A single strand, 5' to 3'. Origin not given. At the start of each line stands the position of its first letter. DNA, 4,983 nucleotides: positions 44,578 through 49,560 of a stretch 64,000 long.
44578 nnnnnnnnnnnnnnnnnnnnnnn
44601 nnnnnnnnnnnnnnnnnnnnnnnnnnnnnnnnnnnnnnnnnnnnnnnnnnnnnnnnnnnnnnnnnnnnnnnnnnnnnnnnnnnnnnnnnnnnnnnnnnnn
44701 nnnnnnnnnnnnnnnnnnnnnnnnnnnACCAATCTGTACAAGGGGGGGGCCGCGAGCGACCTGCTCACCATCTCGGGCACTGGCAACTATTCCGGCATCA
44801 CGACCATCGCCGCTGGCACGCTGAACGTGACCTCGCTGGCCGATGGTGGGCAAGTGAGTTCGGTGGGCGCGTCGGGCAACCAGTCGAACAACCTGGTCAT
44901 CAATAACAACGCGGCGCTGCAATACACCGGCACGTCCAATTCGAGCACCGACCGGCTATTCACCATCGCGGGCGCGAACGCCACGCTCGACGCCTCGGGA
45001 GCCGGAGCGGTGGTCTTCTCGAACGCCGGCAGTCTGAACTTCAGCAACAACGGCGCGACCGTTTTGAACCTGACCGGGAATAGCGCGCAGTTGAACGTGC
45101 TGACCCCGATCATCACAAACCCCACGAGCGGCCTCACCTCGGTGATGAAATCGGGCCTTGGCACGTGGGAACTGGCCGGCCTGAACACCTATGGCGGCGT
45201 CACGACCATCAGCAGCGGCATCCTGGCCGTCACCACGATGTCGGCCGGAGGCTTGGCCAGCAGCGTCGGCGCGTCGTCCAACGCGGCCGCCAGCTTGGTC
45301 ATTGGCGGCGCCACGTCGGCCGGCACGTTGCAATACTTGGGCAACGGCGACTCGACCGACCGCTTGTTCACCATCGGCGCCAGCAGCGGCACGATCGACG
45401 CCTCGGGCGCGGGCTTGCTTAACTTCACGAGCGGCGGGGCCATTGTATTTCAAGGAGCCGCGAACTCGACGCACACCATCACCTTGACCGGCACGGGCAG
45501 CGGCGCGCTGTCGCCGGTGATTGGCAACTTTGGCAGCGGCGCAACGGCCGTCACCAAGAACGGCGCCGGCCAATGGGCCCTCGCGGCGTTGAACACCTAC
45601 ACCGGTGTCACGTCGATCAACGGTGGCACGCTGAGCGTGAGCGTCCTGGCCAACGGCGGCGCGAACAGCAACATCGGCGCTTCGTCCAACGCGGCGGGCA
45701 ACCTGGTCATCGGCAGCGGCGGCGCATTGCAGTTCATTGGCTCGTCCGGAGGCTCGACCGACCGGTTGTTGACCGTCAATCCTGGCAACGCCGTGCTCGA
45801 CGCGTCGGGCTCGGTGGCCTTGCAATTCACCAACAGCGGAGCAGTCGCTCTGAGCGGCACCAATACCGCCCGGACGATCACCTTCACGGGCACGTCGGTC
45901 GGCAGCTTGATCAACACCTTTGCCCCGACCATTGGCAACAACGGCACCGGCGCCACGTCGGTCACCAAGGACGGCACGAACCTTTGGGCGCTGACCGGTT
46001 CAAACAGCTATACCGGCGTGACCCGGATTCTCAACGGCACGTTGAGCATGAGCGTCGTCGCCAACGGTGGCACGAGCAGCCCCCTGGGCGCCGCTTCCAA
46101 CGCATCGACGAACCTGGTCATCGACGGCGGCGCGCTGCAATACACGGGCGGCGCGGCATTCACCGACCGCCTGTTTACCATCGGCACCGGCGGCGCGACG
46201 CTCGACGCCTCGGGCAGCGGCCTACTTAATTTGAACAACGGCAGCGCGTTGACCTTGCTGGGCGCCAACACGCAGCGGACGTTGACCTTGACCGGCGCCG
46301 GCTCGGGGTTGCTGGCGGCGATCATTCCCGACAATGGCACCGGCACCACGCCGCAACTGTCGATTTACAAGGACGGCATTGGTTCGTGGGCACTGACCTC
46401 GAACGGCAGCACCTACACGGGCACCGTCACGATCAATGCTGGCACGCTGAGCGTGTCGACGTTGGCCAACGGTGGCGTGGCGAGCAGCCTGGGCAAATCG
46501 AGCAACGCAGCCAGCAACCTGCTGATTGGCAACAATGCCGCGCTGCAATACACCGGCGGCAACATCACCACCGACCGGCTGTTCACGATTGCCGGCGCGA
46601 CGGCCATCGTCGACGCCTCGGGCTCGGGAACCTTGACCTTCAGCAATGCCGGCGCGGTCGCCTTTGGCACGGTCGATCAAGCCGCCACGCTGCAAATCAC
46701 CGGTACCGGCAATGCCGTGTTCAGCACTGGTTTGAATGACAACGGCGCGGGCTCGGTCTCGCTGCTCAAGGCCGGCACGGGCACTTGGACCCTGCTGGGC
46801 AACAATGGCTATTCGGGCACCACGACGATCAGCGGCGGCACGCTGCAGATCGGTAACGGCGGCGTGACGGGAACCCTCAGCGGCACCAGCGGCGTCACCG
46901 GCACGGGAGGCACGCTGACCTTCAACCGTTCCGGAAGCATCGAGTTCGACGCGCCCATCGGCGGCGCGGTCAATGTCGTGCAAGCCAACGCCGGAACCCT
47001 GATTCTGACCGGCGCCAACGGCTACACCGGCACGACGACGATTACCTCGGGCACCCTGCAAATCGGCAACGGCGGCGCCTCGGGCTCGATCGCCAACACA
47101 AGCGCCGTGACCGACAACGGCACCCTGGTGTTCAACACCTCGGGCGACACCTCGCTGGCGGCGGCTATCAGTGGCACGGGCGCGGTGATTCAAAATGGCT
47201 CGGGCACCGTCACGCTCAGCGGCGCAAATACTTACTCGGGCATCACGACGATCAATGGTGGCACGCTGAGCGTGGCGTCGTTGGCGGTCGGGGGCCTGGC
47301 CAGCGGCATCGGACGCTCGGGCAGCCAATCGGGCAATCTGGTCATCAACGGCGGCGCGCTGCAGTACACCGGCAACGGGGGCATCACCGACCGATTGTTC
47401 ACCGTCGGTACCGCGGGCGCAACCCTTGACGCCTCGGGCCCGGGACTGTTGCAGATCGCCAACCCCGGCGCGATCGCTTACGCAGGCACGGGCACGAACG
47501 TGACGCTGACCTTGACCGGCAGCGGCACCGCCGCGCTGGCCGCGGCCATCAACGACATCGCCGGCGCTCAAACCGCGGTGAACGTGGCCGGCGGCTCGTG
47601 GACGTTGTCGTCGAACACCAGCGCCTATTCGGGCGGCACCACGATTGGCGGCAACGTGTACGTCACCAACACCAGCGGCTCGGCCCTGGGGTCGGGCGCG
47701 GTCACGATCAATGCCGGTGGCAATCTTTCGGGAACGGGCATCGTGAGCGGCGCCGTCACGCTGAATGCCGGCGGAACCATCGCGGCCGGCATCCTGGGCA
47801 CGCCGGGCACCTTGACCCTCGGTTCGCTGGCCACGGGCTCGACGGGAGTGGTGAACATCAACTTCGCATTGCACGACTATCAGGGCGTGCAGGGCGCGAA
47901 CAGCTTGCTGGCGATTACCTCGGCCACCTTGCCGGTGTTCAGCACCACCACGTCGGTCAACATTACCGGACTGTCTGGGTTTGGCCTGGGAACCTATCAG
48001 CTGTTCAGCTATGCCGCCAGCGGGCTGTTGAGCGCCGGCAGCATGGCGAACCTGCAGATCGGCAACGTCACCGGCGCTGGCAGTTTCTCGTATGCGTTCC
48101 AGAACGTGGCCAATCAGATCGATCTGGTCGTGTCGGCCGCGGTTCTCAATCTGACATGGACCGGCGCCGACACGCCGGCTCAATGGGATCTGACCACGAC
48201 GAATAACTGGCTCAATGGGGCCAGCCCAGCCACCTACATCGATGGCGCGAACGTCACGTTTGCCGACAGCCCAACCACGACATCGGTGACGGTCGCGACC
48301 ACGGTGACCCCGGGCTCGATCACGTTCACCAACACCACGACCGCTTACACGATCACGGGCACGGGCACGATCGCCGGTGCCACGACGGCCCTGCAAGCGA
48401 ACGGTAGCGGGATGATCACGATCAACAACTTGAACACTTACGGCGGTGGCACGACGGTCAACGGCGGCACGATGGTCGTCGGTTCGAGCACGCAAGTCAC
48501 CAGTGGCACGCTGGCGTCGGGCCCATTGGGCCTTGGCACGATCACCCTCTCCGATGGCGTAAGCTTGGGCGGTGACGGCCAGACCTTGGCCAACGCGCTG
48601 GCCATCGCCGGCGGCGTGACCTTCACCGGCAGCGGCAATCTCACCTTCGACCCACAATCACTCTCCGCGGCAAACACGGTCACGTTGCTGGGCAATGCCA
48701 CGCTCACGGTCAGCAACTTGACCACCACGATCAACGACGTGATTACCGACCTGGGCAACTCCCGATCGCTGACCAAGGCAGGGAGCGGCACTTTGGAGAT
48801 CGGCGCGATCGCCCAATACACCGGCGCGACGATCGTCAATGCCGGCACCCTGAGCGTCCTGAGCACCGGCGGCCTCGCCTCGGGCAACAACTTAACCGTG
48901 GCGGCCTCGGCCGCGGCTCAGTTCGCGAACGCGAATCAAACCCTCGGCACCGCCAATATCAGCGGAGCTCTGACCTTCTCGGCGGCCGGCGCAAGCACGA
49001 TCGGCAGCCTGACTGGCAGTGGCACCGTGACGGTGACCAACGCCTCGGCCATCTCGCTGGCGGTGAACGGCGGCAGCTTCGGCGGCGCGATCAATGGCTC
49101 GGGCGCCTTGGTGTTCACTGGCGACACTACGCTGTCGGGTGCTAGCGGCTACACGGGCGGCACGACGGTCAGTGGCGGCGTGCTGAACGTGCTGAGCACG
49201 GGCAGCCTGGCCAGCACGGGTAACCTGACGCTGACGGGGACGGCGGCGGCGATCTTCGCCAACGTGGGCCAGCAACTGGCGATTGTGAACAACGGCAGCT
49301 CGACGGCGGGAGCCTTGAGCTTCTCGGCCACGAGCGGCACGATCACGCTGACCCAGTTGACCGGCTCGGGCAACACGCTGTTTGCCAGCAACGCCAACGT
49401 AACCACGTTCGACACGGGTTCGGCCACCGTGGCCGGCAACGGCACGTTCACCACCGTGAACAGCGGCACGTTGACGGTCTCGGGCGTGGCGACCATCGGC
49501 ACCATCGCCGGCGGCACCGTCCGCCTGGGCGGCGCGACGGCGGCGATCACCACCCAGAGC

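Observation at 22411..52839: Single 30.4-kb ORF: a 10,142-aa PEP-CTERM-tailed beta-strand-repeat giant protein of unknown function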

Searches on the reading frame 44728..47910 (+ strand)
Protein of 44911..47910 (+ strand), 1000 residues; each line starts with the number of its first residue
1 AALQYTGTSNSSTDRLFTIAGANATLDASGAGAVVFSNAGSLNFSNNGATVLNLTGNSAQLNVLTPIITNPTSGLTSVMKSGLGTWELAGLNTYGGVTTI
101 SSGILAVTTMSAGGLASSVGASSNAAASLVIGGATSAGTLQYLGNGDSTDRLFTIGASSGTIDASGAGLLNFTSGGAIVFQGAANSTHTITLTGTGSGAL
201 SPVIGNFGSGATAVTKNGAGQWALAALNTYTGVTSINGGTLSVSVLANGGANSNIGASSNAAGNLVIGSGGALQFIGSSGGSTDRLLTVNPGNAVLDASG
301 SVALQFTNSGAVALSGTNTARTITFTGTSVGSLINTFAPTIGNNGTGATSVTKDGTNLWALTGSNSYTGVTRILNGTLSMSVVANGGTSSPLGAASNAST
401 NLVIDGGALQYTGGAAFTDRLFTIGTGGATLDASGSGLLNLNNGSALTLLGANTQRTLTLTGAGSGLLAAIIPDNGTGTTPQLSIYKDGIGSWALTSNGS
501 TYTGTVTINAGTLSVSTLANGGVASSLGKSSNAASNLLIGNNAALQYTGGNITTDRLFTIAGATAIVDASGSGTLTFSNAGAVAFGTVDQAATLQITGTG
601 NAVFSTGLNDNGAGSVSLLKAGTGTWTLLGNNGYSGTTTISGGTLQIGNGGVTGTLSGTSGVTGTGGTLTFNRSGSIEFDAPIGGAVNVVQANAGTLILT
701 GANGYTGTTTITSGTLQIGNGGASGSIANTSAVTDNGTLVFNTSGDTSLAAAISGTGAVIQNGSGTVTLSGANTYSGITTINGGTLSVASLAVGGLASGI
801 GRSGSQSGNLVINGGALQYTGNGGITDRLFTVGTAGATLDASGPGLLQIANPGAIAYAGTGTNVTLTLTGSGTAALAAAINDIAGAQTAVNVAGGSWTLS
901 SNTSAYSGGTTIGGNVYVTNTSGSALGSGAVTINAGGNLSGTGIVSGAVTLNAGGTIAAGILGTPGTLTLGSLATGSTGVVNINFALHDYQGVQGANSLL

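Call 14: find_homologous_proteins(query=window:44728-47610:+)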
Query window:44728-47610:+ (961 aa): 2075 proteins with E <= 0.001 among 8000 candidates; the best 120 are listed.
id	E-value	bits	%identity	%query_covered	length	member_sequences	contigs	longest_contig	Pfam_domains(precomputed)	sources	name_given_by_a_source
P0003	1.9e-162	561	42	85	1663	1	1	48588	PF12951.14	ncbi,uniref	ncbi:autotransporter-associated beta strand repeat-containing protein, partial [Prosthecobacter sp.]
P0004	6.6e-154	533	33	78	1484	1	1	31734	PF12951.14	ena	-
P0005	6.6e-154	533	32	68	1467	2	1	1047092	PF12951.14,PF03797.26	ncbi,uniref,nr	ncbi:autotransporter-associated beta strand repeat-containing protein [Alphaproteobacteria bacterium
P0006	5.6e-148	513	38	84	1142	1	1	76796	PF12951.14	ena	-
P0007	2.5e-147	511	34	68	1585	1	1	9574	PF12951.14,PF03797.26,PF18883.7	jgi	-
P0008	1.3e-137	479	39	76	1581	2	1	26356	PF12951.14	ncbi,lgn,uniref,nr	ncbi:autotransporter-associated beta strand repeat-containing protein [Sphingosinicella soli]|uniref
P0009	5.5e-137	477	34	60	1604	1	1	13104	PF12951.14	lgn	-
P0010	5.8e-136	473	38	74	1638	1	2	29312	PF12951.14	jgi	jgi:fibronectin-binding autotransporter adhesin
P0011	5.4e-128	447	38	50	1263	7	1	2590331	PF12951.14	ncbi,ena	-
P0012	2.2e-124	435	35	60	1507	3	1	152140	PF12951.14,PF03797.26,PF13288.13,PF18883.7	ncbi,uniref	ncbi:autotransporter-associated beta strand repeat-containing protein [Achromobacter sp.]|uniref:aut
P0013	3.9e-123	431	41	85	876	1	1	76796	PF12951.14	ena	-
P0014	3.3e-118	415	43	32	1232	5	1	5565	PF12951.14,PF07484.18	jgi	jgi:autotransporter-associated beta strand protein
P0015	1.9e-116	409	41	28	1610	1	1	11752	PF12951.14,PF03797.26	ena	-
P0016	1.5e-114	403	36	77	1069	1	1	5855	PF12951.14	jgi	jgi:fibronectin-binding autotransporter adhesin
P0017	1.0e-113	400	41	67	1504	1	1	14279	PF12951.14,PF18883.7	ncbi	ncbi:beta strand repeat-containing protein, partial [Dyella japonica]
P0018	2.4e-109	385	53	18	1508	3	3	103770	PF12951.14,PF03797.26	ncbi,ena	-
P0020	1.2e-108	383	33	60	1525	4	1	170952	PF12951.14,PF03797.26,PF18883.7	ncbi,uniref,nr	ncbi:autotransporter-associated beta strand repeat-containing protein [Achromobacter sp. K91]|uniref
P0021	7.3e-107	377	34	60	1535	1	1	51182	PF12951.14,PF03797.26,PF18883.7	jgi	jgi:outer membrane autotransporter protein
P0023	5.8e-106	374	34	60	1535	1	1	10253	PF12951.14,PF03797.26,PF18883.7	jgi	jgi:outer membrane autotransporter protein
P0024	4.9e-105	371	34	60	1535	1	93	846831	PF12951.14,PF03797.26,PF18883.7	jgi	jgi:outer membrane autotransporter protein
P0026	1.2e-102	363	34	63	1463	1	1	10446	PF12951.14,PF03797.26,PF18883.7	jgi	jgi:outer membrane autotransporter protein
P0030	1.8e-101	359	40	32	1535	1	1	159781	PF12951.14,PF03797.26,PF13288.13,PF18883.7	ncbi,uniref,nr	ncbi:autotransporter outer membrane beta-barrel domain-containing protein [Achromobacter xylosoxidan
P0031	1.9e-101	359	40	32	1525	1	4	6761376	PF12951.14,PF03797.26,PF13288.13,PF18883.7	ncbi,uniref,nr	ncbi:autotransporter-associated beta strand repeat-containing protein [Achromobacter xylosoxidans]|u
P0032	1.7e-100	356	33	60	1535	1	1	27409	PF12951.14,PF03797.26,PF13288.13,PF18883.7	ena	-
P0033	2.0e-99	353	38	39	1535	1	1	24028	PF12951.14,PF03797.26,PF13288.13,PF18883.7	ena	-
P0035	1.1e-98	350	33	60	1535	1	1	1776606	PF12951.14,PF03797.26,PF13288.13,PF18883.7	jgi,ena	-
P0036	6.5e-98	348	34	72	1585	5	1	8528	PF12951.14,PF03797.26,PF13288.13,PF18883.7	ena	-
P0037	1.0e-96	344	53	19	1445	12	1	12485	PF12951.14,PF03797.26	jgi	-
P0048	7.5e-87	311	35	49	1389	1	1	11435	PF12951.14,PF03797.26,PF18883.7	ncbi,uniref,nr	ncbi:autotransporter outer membrane beta-barrel domain-containing protein [Achromobacter aegrifacien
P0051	3.2e-85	306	35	49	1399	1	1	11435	PF12951.14,PF03797.26,PF18883.7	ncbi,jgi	-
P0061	1.7e-79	287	34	61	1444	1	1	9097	PF12951.14,PF03797.26,PF18883.7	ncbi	ncbi:MAG TPA: autotransporter outer membrane beta-barrel domain-containing protein [Roseomonas sp.]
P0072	7.6e-74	268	37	39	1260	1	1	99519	PF12951.14,PF03797.26,PF18883.7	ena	-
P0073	7.6e-74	268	37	39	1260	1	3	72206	PF12951.14,PF03797.26,PF18883.7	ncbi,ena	-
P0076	1.5e-73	267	36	30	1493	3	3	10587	PF12951.14,PF03797.26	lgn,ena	-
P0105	1.5e-64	237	33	88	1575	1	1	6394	PF12951.14,PF03797.26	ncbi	ncbi:MAG TPA: autotransporter-associated beta strand repeat-containing protein [Bradyrhizobium sp.]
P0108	3.3e-64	236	37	39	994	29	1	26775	PF12951.14,PF03212.21,PF03797.26,PF18883.7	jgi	jgi:outer membrane autotransporter protein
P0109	3.4e-64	236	46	21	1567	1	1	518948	PF12951.14,PF03797.26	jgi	-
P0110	5.2e-64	235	46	23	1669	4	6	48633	PF12951.14,PF03797.26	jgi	jgi:fibronectin-binding autotransporter adhesin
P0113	6.4e-64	235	37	55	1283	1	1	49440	PF12951.14,PF03797.26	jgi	jgi:fibronectin-binding autotransporter adhesin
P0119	3.0e-63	233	33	48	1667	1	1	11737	PF12951.14,PF03797.26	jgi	jgi:autotransporter-associated beta strand protein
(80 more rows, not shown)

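Call 93: search_protein_families(library=pfam, proteins=[window:44911-47910:+], max_evalue=0.1)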
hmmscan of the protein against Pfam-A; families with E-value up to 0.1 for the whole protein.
window:44911-47910:+ (1000 aa): 2 families
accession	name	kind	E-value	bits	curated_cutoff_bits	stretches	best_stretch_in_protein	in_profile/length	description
PF12951.13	PATR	-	7.5e-39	131.9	27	7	760-788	2-30/30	Passenger-associated-transport-repeat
PF22742.2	PspAB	-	0.0017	18.7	27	0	8-54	13-65/189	PspA associated protein B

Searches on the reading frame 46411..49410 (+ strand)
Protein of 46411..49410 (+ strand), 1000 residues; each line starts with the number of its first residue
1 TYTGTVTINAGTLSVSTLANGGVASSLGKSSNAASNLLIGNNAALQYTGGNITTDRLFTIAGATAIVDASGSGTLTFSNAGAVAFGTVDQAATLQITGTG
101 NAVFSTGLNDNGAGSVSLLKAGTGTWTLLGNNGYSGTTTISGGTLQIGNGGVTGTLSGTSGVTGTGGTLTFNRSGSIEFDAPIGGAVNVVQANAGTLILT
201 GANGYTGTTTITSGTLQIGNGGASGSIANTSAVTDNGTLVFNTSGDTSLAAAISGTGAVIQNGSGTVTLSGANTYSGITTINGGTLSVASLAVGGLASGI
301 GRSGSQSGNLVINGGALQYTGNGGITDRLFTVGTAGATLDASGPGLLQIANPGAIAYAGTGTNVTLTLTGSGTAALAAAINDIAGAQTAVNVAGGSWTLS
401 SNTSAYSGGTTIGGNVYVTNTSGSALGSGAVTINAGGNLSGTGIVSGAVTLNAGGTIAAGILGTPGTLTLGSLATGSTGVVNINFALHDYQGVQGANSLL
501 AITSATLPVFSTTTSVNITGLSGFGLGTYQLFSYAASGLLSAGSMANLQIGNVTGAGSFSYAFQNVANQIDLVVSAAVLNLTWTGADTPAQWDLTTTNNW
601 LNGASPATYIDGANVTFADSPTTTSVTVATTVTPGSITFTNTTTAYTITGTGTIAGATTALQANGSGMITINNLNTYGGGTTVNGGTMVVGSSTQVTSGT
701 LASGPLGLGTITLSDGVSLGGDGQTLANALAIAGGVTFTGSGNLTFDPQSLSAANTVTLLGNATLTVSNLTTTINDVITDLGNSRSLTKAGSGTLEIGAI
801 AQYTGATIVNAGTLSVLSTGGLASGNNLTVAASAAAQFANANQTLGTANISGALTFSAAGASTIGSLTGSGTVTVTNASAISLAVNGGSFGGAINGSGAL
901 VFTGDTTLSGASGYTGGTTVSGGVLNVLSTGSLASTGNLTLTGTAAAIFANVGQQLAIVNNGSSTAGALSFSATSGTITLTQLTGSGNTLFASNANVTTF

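Call 4: search_protein_families(library=pfam, proteins=[window:46411-49410:+], max_evalue=0.01)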
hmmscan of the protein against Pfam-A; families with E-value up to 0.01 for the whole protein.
window:46411-49410:+ (1000 aa): 1 family
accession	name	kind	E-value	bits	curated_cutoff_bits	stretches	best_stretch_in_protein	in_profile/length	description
PF12951.13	PATR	-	8e-30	103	27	6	260-288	2-30/30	Passenger-associated-transport-repeat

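Call 7: search_protein_families(library=ncbifam, proteins=[window:46411-49410:+], max_evalue=0.01)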
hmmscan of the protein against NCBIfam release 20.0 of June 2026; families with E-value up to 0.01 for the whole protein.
window:46411-49410:+ (1000 aa): 2 families
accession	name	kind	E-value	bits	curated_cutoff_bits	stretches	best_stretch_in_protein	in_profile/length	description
TIGR02601.1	autotrns_rpt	repeat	2.3e-28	97.5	19.85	6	259-288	2-31/32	beta strand repeat protein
NF011847.1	PRK15319.1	equivalog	1.3e-11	42.4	2249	1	1-390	716-1085/2050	fibronectin-binding autotransporter adhesin ShdA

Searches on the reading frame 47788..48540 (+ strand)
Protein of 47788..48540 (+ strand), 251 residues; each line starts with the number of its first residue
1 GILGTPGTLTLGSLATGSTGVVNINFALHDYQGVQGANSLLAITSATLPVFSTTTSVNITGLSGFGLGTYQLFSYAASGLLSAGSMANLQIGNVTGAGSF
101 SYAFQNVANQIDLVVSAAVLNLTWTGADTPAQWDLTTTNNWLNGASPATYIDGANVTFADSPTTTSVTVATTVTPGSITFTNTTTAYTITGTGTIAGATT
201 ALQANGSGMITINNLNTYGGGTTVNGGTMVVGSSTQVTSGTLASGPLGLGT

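Call 48: search_protein_families(library=pfam, proteins=[window:47788-48540:+], max_evalue=10)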
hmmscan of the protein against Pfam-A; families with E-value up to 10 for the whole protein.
window:47788-48540:+ (251 aa): 1 family
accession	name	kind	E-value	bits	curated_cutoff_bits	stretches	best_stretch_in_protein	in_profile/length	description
PF12951.13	PATR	-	0.00037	20.9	27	1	205-231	4-30/30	Passenger-associated-transport-repeat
